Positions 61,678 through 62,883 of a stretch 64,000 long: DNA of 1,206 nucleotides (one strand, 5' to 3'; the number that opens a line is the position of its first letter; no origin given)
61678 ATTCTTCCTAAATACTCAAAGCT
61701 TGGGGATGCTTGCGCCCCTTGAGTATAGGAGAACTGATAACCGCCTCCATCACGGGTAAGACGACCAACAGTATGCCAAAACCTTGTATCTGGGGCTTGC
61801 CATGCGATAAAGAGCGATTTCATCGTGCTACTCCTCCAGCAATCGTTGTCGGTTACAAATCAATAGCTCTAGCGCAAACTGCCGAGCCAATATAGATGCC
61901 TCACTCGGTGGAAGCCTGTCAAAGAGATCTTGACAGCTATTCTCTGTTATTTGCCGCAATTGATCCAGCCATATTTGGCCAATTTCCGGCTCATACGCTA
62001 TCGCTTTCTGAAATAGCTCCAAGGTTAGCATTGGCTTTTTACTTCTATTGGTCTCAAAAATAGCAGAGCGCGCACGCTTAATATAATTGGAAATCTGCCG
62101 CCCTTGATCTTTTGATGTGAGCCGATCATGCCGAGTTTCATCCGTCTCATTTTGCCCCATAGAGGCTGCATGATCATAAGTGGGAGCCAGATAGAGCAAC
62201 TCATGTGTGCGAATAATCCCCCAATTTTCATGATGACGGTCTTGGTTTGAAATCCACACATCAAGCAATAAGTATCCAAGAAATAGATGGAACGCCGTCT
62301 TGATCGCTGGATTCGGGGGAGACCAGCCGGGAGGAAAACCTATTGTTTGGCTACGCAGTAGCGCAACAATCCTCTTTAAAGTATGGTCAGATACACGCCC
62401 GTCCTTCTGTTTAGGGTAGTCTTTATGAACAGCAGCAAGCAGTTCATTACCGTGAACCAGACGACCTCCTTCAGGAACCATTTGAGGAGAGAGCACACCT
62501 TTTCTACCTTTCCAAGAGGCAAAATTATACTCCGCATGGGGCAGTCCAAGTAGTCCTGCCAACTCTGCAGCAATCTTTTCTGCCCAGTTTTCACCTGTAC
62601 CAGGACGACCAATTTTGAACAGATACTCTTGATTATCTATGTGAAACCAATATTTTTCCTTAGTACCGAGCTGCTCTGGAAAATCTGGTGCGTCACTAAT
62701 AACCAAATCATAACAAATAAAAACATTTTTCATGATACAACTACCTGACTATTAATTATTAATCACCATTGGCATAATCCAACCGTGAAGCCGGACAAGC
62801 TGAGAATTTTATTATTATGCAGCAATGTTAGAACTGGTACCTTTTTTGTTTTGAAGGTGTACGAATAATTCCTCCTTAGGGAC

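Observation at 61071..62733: Bipartite HipA-like kinase module in reversed order, partner carries a HIRAN-like domain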

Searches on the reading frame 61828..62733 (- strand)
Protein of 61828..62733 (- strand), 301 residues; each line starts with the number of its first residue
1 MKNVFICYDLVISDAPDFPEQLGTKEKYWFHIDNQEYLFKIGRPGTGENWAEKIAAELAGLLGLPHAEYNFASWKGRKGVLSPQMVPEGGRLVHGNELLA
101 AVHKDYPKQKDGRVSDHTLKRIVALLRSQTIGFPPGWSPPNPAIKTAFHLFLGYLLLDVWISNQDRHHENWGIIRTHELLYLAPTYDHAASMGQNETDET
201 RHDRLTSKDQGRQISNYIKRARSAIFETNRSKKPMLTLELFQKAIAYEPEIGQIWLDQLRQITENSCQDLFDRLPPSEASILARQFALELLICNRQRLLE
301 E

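Call 3: search_protein_families(library=pfam, proteins=[window:61828-62733:-], max_evalue=1)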
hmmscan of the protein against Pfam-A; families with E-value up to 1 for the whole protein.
window:61828-62733:- (301 aa): 2 families
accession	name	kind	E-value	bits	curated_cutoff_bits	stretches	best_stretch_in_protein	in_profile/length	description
PF07804.18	HipA_C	-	1.7e-07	31.6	30.5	1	25-222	7-189/213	HipA-like C-terminal domain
PF20613.4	HipA_2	-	4.1e-05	23.4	27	1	33-73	22-62/240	HipA-like kinase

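Call 4: search_protein_families(library=ncbifam, proteins=[window:61828-62733:-], max_evalue=1)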
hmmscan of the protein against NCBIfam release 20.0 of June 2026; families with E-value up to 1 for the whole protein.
window:61828-62733:- (301 aa): 1 family
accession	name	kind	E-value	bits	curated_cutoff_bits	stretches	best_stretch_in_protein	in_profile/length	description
NF007297.0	PRK09775.1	equivalog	0.15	10.8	401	1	161-189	341-370/446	type II toxin-antitoxin system HipA family toxin YjjJ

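Call 5: search_protein_families(library=padloc, proteins=[window:61828-62733:-], max_evalue=1)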
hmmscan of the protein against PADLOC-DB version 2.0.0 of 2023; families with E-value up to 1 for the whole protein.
window:61828-62733:- (301 aa): 9 families
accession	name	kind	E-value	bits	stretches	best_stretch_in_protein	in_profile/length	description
PDLC04344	PDC-M03A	-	7.6e-116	384.8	1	13-300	12-300/305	-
PDLC04342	PDC-M03A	-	1.3e-71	239.6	1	19-300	17-295/299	-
PDLC04345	PDC-M03A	-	2.7e-60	202.2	1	20-298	16-298/302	-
PDLC04341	PDC-M03A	-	6.7e-51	171.5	1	13-223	10-224/294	-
PDLC04338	PDC-M03A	-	1.2e-48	164.2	1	17-299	116-405/428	-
PDLC04337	PDC-M03A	-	4.6e-48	161.9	1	71-300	6-243/250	-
PDLC04340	PDC-M03A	-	2.7e-46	156.3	1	22-300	18-274/280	-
PDLC04343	PDC-M03A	-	1.4e-39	134.2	1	16-294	85-362/370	-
PDLC04339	PDC-M03A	-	1.2e-26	91.8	2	149-278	135-264/293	-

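Call 19: find_homologous_proteins(query=window:61828-62733:-, max_evalue=0.00001)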
Query window:61828-62733:- (301 aa): 2602 proteins with E <= 0.00001 among 4600 candidates; the best 120 are listed.
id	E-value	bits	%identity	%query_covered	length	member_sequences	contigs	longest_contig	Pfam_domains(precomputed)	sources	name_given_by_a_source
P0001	2.8e-190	649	100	93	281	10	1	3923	PF07804.19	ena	-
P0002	3.8e-124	432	66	97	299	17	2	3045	PF07804.19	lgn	-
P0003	1.1e-123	430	65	95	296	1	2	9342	PF07804.19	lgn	-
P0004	2.4e-123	429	65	92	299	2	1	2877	PF07804.19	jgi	jgi:hypothetical protein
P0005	1.1e-122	427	65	95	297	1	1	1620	PF07804.19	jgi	-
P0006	1.2e-122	427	65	96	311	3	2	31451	PF07804.19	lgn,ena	-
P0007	1.3e-122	427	65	95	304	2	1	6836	PF07804.19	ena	-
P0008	1.9e-122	426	64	95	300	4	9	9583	PF07804.19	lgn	-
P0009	1.9e-122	426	66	96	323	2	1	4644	PF07804.19,PF20613.5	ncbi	ncbi:MAG: hypothetical protein PVI92_12675 [Chromatiales bacterium]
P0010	2.0e-122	426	63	96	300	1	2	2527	PF07804.19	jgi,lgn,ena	-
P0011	4.0e-122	425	65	95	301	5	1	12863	PF07804.19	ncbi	ncbi:MAG: phosphatidylinositol kinase [Candidatus Thiodiazotropha sp.]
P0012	7.6e-122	424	66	96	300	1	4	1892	PF07804.19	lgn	-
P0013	1.7e-121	423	66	95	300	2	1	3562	PF07804.19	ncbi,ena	-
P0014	1.7e-121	423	64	95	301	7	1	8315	PF07804.19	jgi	jgi:hypothetical protein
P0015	2.6e-120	419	64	96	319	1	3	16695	PF07804.19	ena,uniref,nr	uniref:HipA-like C-terminal domain-containing protein n=1 Tax=Candidatus Kentrum sp. LPFa TaxID=2126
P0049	2.9e-106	373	57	95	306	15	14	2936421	PF07804.19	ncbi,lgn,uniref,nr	ncbi:HipA domain-containing protein [Methylobacter tundripaludum SV96]|uniref:HipA domain-containing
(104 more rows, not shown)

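Call 26: find_encoding_contigs(protein=P0049, flank=10000, max_places=3)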
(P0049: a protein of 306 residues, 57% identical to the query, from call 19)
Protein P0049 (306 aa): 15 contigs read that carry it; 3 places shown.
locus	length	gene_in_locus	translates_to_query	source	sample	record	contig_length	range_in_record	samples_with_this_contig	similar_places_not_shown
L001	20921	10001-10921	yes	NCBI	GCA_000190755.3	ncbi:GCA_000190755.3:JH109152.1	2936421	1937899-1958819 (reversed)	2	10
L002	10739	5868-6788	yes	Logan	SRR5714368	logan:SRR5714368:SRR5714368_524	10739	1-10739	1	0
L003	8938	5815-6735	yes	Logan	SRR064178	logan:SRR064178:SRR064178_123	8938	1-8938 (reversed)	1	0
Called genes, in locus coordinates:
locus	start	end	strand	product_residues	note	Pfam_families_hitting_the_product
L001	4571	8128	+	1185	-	PF00580:UvrD-helicase, PF13245:AAA_19 (weak), PF13604:AAA_30 (faint), PF13361:UvrD_C, PF13538:UvrD_C_2 (faint), PF12705:PDDEXK_1 (weak)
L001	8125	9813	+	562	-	PF00580:UvrD-helicase (weak), PF13086:AAA_11 (weak), PF13245:AAA_19, PF13604:AAA_30, PF05127:NAT10_TcmA_helicase, PF18335:SH3_13, PF01443:Viral_helicase1 (weak), PF13538:UvrD_C_2, +2 more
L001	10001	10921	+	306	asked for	PF07804:HipA_C (faint)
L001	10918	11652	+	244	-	PF08797:HIRAN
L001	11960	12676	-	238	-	PF01895:PhoU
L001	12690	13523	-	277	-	PF02463:SMC_N (weak), PF00005:ABC_tran, PF13304:AAA_21 (faint)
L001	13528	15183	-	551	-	PF00528:BPD_transp_1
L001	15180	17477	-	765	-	PF24796:WDR55 (weak), PF25173:Beta-prop_WDR3_1st (faint), PF00528:BPD_transp_1 (weak)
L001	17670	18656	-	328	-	PF12849:PBP_like_2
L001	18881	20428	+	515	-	PF05235:CHAD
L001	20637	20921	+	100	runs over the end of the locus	PF04972:BON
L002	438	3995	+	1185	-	PF00580:UvrD-helicase, PF13245:AAA_19 (weak), PF13604:AAA_30 (faint), PF13361:UvrD_C, PF13538:UvrD_C_2 (faint), PF12705:PDDEXK_1 (weak)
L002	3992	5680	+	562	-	PF00580:UvrD-helicase (weak), PF13086:AAA_11 (weak), PF13245:AAA_19, PF13604:AAA_30, PF05127:NAT10_TcmA_helicase, PF18335:SH3_13, PF01443:Viral_helicase1 (weak), PF13538:UvrD_C_2, +2 more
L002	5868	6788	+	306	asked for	PF07804:HipA_C (faint)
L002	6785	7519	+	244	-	PF08797:HIRAN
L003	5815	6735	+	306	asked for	PF07804:HipA_C (faint)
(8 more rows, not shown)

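Call 32: search_solved_structures(query=window:61828-62733:-, max_evalue=10, show_alignments=2)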
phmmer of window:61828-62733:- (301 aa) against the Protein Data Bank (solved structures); distinct sequences matched with E-value up to 10: 3.
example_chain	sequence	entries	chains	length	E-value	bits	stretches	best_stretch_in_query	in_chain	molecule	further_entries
6z01_A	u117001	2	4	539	0.36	13.2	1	170-236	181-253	DNA topoisomerase I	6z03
3akj_A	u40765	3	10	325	0.53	12.6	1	151-196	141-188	CtkA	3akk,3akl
1etp_A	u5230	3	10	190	0.63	12.4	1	13-98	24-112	CYTOCHROME C4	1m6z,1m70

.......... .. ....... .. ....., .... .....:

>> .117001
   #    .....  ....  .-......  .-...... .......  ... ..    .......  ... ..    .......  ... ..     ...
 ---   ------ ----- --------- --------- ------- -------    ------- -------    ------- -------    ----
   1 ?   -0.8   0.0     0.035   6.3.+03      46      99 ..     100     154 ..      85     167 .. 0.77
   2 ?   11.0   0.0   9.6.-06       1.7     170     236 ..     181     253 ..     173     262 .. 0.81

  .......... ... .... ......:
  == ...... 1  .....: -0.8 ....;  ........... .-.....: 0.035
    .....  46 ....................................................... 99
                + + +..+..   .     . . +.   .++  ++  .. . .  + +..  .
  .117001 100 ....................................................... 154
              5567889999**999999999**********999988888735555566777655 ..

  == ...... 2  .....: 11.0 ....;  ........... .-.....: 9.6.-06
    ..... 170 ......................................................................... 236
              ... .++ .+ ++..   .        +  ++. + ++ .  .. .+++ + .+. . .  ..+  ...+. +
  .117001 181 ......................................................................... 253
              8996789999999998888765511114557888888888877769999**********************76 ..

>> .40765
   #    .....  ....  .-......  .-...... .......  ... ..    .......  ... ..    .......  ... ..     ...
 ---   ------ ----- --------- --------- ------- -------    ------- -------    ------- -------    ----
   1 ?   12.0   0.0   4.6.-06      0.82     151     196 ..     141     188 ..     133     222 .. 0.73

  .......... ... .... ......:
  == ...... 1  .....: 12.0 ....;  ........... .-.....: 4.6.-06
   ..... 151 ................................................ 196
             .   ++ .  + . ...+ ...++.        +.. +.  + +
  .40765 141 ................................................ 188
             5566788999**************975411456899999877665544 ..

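Call 36: search_solved_structures(query=A1, max_evalue=1, show_alignments=2)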
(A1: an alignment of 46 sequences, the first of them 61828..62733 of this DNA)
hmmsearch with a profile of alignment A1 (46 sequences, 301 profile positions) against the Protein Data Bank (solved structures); distinct sequences matched with E-value up to 1: 5.
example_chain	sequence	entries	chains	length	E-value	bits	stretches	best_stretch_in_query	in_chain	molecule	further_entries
3akj_A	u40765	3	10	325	5.4e-06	28.9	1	48-299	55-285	CtkA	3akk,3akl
8ezr_B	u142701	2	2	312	0.043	16.1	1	154-198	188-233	HipT(Lp)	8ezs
7vkb_A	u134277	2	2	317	0.044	16.1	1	154-198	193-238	HipA_C domain-containing protein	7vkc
1s9u_A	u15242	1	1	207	0.11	14.8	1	147-169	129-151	putative component of anaerobic dehydrogenases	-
7wcf_A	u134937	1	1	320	0.19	14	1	154-198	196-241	HipA_C domain-containing protein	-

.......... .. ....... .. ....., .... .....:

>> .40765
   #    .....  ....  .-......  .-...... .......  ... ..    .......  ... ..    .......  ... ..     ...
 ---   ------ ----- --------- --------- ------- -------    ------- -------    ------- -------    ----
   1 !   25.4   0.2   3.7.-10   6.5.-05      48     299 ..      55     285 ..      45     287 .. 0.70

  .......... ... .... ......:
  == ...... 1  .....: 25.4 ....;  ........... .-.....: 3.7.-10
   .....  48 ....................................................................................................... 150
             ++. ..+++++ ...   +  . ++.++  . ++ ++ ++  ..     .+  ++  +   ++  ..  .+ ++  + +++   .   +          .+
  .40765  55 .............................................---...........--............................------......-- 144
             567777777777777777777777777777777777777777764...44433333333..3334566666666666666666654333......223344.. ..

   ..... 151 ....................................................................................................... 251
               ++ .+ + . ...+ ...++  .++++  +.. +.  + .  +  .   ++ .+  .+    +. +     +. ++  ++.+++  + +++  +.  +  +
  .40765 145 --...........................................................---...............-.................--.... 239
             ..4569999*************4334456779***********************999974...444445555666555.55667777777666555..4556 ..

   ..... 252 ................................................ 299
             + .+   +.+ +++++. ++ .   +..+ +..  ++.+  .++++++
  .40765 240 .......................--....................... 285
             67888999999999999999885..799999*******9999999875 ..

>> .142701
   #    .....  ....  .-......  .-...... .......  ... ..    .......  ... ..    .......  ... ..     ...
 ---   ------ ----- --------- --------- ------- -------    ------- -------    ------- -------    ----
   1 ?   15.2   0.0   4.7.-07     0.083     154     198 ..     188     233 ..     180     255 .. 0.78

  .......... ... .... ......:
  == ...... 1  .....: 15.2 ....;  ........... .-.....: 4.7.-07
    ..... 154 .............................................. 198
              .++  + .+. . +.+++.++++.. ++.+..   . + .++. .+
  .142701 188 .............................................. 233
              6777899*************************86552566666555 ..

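Call 40: find_related_loci(query=A1, collection=genome_contigs, flank=8000)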
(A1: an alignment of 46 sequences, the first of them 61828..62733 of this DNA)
Query A1 (301 aa) in genome_contigs; peptide patterns used: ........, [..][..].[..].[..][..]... (x = any residue, [..] = any of these).
345 stretches matched a pattern; 331 encode a relative of the query (tblastn E <= 1e-3); the best 80 are kept; 80 distinct loci.
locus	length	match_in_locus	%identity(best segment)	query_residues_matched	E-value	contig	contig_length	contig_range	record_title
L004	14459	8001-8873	65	10-300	9e-128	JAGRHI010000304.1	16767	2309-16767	MAG: Candidatus Competibacteraceae bacterium isolate HKST-UBA195 2015-01-06_1_(paired)_contig_182322, whole genome shotg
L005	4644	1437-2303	66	11-299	5e-127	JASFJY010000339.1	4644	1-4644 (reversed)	MAG: Chromatiales bacterium isolate D0608U12metaG_Bin_322 D0608U12metaG_FD_scaffold_4692_c1, whole genome shotgun sequen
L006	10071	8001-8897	62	2-300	3e-124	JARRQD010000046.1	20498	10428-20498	MAG: Candidatus Thiodiazotropha sp. isolate Spart_193_MAG scaffold_739, whole genome shotgun sequence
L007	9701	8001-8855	63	16-300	1e-122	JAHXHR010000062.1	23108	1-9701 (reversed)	MAG: Candidatus Thiodiazotropha sp. (ex Epidulcina cf. delphinae) isolate 3502H_Th1 c_000000000131, whole genome shotgun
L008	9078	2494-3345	62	16-299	6e-121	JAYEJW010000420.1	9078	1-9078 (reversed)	MAG: Pseudomonadota bacterium isolate MAG153 MAG153_420, whole genome shotgun sequence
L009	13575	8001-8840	66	20-300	4e-121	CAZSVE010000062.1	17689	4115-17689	MAG TPA_asm: uncultured Thiotrichales bacterium isolate binchicken_co397_3 genome assembly, contig: NODE_431_length_1768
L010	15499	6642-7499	58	14-299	3e-111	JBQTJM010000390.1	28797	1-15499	MAG: Gammaproteobacteria bacterium isolate SAR169 c_000000208378, whole genome shotgun sequence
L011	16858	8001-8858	57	14-300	3e-110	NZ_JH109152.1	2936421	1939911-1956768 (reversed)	Methylobacter tundripaludum SV96 Mettuscaffold_1, whole genome shotgun sequence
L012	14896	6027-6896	56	10-300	7e-109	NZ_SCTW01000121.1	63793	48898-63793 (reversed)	MAG: Methylobacter sp. isolate FW305_bin.9 FW305_bin.9-32814, whole genome shotgun sequence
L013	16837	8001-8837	57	10-288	1e-107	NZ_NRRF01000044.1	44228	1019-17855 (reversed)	Thiocystis violacea strain DSM 208 scaffold0044, whole genome shotgun sequence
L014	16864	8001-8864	55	11-299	2e-107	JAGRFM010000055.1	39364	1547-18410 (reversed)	MAG: Nitrosomonas sp. isolate HKST-UBA151 k127_482372, whole genome shotgun sequence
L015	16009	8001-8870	55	11-299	7e-107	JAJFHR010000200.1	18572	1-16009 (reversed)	MAG: Hyphomicrobiales bacterium isolate OFTM195 OFTM195_199, whole genome shotgun sequence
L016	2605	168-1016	55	16-298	1e-110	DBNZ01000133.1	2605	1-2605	MAG TPA_asm: Methylococcaceae bacterium UBA659 UBA659_contig_17944, whole genome shotgun sequence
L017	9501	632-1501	57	12-299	3e-106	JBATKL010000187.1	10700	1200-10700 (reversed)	MAG: Candidatus Electrothrix sp. isolate MFD10219_ilm_asm_bin13 k127_278475, whole genome shotgun sequence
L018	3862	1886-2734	55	16-298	1e-107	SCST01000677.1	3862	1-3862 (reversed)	MAG: Methylovulum sp. isolate FW215_bin.51 FW215_bin.51-122200, whole genome shotgun sequence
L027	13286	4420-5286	53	11-300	2e-98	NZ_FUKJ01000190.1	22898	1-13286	Crenothrix polyspora isolate RSM_CP2, whole genome shotgun sequence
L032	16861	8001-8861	51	14-299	4e-92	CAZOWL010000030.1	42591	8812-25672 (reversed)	MAG TPA_asm: uncultured Chromatiaceae bacterium isolate SRP141376_co3_428 genome assembly, contig: NODE_2247_length_4259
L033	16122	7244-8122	52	11-299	6e-92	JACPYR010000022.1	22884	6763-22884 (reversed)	MAG: Nitrosomonadales bacterium isolate NC_groundwater_868_Pr1_S2p5_56_23 Montesol18_S2p5_coassembly_scaffold_255531, wh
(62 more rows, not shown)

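Call 47: predict_structure(alignment_id=A1)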
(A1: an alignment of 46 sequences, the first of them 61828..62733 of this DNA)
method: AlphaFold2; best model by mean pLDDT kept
length: 301 residues; sequences in the alignment: 46
mean_pLDDT: 87.9   pTM: 0.89
mean pLDDT of the five models: 87.9, 83.0, 82.5, 81.1, 79.4
residues with pLDDT >= 90: 200; 70-90: 62; 50-70: 33; < 50: 6
segments of 3 or more residues with pLDDT < 50: 1-5
pLDDT, mean of each block of 10 residues (from residue 1): 45 57 70 86 90 97 96 88 90 84 64 77 92 96 98 97 73 91 93 93 97 94 92 94 98 99 98 93 98 97 71
secondary structure, 60 per line:
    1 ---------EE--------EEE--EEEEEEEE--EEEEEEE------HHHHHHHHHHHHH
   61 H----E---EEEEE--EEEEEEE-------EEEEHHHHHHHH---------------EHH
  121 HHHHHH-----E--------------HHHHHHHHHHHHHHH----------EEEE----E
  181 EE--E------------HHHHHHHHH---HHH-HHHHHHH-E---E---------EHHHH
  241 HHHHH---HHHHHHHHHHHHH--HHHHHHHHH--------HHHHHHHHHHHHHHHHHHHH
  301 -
elements in order: E20-22 E25-32 E35-41 H48-61 E70-74 E77-83 E91-94 H95-102 H119-126 H147-161 E172-175 E180-182 H198-206 H214-220 H237-245 H249-261 H264-272 H281-300

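Call 51: fold_search(model_id=the predicted structure, library=pdb)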
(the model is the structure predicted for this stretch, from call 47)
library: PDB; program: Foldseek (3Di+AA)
matches with E <= 10: 1471; with E <= 0.001: 33
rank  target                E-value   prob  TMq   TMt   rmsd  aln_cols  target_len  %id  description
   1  3akj_A                7.5e-12  1.00  0.67  0.73   4.6       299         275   19  Crystal structure of A Helicobacter pylori proinflammatory kinase CtkA (released 2010-12-01)
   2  3akk_B                1.6e-11  1.00  0.71  0.74   5.1       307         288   17  Crystal structure of A Helicobacter pylori proinflammatory kinase CtkA (released 2010-12-01)
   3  3akk_C                2.0e-11  1.00  0.71  0.75   5.1       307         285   16  Crystal structure of A Helicobacter pylori proinflammatory kinase CtkA (released 2010-12-01)
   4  3akl_A                2.6e-11  1.00  0.70  0.75   4.3       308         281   16  Crystal structure of A Helicobacter pylori proinflammatory kinase CtkA (released 2010-12-01)
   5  3akk_A                3.3e-11  1.00  0.68  0.69   5.6       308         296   16  Crystal structure of A Helicobacter pylori proinflammatory kinase CtkA (released 2010-12-01)
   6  3akk_D                6.0e-11  1.00  0.70  0.72   4.4       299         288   18  Crystal structure of A Helicobacter pylori proinflammatory kinase CtkA (released 2010-12-01)
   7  3akl_C                4.2e-10  1.00  0.63  0.67   6.0       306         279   17  Crystal structure of A Helicobacter pylori proinflammatory kinase CtkA (released 2010-12-01)
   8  7wcf                  3.6e-06  1.00  0.59  0.56   5.5       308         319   16  Crystal structure of the kinase with AMP-PNP (released 2022-06-29)
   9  3dnt_A                6.9e-06  1.00  0.60  0.45   5.8       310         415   14  structures of MDT proteins (released 2009-01-27)
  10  7vkc                  9.5e-06  1.00  0.57  0.55   6.1       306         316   17  Crystal structure of a bacterial Ser/Thr kinase (released 2022-06-29)
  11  4pu5                  1.2e-05  1.00  0.56  0.40   6.5       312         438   15  Shewanella oneidensis Toxin Antitoxin System Toxin Protein HipA Bound with AMPPNP and Mg (released 2014-08-06)
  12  4pu3_A                1.5e-05  1.00  0.55  0.41   6.7       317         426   14  Shewanella oneidensis MR-1 Toxin Antitoxin System HipA, HipB and its operator DNA complex (space group P212121) (released 2014-08-06)
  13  8ezr_B                1.6e-05  1.00  0.58  0.63   7.2       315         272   16  Crystal structure of the HipS(Lp)-HipT(Lp) complex from Legionella pneumophila, native protein (released 2023-09-27)
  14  8ezs_B                1.9e-05  1.00  0.59  0.65   5.7       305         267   17  Crystal structure of the HipS(Lp)-HipT(Lp) complex from Legionella pneumophila, Sel-met protein (released 2023-09-27)
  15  4pu4_A                1.9e-05  1.00  0.55  0.41   7.7       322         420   15  Shewanella oneidensis MR-1 Toxin Antitoxin System HipA, HipB and its operator DNA complex (space group P21) (released 2014-08-06)
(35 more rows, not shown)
